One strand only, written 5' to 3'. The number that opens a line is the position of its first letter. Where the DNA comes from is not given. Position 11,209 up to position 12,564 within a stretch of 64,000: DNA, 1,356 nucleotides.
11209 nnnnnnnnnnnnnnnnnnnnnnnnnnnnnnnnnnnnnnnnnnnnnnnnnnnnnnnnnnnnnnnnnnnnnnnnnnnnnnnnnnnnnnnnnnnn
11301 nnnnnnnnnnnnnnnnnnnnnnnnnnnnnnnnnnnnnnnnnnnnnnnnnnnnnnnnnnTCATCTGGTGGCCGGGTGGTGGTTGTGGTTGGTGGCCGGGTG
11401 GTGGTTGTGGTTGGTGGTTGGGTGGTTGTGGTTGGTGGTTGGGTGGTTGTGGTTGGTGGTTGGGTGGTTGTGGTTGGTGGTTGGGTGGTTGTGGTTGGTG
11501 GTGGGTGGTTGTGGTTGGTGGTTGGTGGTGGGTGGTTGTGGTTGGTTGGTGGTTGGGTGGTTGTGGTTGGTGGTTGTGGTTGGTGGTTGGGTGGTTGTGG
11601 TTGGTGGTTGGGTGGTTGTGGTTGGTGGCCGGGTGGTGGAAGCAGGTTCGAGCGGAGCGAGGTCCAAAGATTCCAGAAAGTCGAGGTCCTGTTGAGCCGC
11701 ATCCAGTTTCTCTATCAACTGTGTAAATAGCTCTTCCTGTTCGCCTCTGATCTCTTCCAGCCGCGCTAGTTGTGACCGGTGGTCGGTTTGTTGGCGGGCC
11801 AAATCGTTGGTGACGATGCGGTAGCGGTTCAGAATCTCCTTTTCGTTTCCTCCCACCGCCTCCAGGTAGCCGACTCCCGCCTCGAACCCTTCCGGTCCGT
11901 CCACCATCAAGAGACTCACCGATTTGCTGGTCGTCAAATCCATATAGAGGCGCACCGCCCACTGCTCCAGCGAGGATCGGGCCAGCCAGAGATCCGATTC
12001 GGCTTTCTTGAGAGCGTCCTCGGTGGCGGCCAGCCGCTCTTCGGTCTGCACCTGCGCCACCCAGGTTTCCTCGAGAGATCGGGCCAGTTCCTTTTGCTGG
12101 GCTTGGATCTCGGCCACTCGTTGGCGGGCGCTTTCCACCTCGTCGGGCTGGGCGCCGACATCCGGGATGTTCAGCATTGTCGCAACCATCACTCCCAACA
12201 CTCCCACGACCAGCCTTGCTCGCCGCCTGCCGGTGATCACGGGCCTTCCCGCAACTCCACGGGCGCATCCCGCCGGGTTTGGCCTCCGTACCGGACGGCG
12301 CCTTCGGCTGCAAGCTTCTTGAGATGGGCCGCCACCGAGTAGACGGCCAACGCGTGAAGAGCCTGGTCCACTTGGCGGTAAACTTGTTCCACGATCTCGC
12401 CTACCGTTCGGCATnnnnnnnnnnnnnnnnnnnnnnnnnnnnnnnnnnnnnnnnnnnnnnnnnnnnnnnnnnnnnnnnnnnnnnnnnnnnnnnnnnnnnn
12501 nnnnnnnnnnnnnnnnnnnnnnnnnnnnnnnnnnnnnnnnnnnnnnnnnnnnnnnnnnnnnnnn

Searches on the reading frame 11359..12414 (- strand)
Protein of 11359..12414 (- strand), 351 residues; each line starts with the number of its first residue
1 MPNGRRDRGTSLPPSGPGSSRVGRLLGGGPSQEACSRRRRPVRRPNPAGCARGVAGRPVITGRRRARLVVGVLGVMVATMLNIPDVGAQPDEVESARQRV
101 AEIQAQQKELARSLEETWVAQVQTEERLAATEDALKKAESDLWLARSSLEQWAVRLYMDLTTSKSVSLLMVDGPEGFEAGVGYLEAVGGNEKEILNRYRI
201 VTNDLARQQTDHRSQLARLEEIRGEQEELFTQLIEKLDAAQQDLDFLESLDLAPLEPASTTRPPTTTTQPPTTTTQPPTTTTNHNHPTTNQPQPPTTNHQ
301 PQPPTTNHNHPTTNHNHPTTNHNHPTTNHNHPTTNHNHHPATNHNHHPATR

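Call 29: search_protein_families(library=pfam, proteins=[window:11359-12414:-], max_evalue=0.001)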
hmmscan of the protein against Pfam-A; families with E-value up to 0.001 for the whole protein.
window:11359-12414:- (351 aa): 1 family
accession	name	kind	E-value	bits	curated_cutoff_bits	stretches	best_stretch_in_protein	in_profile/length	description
PF09304.16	Cortex-I_coil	-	0.00013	22.6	60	0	93-134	53-94/107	Cortexillin coiled-coil region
